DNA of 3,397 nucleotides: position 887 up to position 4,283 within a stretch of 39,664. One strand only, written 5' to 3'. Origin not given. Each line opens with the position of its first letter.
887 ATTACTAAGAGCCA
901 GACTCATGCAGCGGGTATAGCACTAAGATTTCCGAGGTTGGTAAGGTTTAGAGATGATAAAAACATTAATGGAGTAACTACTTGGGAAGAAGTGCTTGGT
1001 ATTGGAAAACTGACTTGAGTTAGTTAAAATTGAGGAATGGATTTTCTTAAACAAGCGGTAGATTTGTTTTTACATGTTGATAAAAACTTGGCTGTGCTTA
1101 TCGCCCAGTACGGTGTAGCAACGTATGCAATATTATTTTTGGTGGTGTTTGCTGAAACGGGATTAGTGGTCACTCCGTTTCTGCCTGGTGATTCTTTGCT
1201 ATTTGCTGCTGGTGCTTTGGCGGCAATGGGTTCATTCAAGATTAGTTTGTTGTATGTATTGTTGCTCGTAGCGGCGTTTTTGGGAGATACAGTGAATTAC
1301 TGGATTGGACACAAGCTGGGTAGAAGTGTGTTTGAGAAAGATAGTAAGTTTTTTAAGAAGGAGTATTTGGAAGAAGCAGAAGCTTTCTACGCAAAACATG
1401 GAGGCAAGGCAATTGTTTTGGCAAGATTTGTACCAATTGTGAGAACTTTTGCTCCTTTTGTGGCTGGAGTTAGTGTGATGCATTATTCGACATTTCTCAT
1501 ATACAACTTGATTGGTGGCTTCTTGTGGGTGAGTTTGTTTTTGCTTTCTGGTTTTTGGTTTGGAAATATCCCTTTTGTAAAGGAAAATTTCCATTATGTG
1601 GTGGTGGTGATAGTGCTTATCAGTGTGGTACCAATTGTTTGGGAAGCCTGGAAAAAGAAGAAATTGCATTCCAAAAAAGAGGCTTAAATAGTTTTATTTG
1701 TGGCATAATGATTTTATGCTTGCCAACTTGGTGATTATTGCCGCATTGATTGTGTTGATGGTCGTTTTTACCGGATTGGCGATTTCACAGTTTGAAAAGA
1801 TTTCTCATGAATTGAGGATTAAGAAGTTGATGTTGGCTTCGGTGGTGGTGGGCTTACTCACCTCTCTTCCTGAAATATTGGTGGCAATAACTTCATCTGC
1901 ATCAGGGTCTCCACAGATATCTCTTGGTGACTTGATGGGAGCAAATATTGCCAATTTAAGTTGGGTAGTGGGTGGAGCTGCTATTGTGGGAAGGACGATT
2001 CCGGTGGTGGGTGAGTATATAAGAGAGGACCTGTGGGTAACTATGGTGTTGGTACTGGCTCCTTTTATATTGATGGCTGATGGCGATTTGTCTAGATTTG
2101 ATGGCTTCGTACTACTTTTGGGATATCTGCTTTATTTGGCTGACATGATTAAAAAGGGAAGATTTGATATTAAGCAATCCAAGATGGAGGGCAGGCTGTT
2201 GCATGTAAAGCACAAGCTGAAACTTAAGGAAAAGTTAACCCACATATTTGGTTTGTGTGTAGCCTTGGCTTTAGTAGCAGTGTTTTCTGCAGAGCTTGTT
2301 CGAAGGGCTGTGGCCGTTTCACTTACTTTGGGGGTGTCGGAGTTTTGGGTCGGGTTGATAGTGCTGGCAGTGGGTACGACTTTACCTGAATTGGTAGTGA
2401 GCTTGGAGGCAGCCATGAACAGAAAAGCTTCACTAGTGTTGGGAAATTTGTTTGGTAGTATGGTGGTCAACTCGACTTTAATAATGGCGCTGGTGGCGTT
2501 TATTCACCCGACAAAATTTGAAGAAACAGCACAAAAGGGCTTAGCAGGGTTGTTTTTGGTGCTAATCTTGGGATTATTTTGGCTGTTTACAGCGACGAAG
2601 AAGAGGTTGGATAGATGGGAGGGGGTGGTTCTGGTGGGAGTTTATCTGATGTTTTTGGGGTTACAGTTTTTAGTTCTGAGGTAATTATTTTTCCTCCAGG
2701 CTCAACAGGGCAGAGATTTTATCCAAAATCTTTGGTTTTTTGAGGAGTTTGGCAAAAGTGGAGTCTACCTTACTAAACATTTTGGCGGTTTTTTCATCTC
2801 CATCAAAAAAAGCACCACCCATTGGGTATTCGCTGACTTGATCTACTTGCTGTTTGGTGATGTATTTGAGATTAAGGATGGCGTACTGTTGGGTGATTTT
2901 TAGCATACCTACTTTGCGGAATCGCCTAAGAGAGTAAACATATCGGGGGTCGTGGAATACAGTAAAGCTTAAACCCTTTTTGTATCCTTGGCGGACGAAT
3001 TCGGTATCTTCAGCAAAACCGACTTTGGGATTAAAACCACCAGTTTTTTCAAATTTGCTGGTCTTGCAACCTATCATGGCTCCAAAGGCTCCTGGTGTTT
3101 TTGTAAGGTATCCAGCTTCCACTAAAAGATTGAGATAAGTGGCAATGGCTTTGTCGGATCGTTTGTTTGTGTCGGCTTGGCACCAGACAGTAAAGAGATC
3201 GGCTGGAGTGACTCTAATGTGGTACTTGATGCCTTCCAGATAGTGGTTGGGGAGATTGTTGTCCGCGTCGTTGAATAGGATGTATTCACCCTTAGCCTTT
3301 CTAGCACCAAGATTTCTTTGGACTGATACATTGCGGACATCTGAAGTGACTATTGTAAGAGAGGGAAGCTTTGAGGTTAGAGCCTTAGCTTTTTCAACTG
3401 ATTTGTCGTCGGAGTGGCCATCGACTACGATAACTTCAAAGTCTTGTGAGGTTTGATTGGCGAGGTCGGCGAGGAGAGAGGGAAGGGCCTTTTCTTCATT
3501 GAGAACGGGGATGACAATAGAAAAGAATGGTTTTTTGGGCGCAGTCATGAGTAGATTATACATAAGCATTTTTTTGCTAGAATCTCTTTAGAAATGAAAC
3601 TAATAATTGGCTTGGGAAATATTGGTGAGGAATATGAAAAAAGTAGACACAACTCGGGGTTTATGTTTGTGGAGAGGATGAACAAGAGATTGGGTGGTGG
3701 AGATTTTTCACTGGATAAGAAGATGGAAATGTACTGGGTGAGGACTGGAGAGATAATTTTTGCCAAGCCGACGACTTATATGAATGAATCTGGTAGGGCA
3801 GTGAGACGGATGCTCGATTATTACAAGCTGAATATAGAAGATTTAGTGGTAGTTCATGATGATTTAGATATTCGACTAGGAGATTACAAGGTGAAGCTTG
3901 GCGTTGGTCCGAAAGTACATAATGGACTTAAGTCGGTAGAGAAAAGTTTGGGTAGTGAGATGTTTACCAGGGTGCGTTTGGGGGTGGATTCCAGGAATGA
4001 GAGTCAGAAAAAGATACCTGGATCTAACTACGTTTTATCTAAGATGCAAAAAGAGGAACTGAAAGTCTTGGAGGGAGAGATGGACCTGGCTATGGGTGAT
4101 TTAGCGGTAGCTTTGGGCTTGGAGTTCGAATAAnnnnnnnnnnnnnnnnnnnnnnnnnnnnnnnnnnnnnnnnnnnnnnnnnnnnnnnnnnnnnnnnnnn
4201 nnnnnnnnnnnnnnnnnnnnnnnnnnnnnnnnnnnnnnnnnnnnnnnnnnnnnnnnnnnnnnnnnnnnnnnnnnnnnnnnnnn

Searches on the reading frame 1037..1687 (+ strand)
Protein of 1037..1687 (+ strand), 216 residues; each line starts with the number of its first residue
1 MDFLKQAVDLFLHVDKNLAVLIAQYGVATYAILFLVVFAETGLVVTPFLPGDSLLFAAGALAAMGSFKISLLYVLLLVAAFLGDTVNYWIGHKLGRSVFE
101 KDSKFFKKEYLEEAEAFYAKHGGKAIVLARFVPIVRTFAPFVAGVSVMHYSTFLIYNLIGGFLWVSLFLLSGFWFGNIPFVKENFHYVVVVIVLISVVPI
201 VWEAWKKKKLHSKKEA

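Call 45: search_protein_families(library=pfam, proteins=[window:1037-1687:+], max_evalue=0.0001)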
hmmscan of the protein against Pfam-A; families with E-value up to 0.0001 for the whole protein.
window:1037-1687:+ (216 aa): 1 family
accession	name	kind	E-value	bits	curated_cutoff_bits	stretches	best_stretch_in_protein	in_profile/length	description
PF09335.16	VTT_dom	-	3.5e-22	79.6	33.9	1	49-172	1-121/123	VTT domain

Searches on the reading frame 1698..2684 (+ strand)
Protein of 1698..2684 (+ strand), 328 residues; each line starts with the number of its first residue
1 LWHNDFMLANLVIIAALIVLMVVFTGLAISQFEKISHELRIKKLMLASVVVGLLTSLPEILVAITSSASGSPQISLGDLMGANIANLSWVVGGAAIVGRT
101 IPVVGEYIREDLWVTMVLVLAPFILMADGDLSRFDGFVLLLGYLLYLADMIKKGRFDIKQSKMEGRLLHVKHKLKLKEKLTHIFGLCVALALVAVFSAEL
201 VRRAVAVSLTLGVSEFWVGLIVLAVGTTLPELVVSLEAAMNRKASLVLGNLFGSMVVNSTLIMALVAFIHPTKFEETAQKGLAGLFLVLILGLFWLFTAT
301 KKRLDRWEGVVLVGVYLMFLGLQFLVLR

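Call 45: search_protein_families(library=pfam, proteins=[window:1698-2684:+], max_evalue=0.0001)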
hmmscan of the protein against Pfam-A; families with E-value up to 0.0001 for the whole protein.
window:1698-2684:+ (328 aa): 1 family
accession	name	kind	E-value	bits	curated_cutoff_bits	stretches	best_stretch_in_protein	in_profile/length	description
PF01699.29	Na_Ca_ex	-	5.5e-47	159.9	24.9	2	183-324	3-150/151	Sodium/calcium exchanger protein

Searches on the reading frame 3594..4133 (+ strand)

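Call 45: search_protein_families(library=pfam, proteins=[window:3594-4133:+], max_evalue=0.0001)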
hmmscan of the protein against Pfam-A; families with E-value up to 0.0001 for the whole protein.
window:3594-4133:+ (179 aa): 1 family
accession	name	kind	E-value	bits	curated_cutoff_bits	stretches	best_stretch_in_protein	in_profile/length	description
PF01195.25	Pept_tRNA_hydro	-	6.3e-49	166.7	27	1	3-166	1-163/183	Peptidyl-tRNA hydrolase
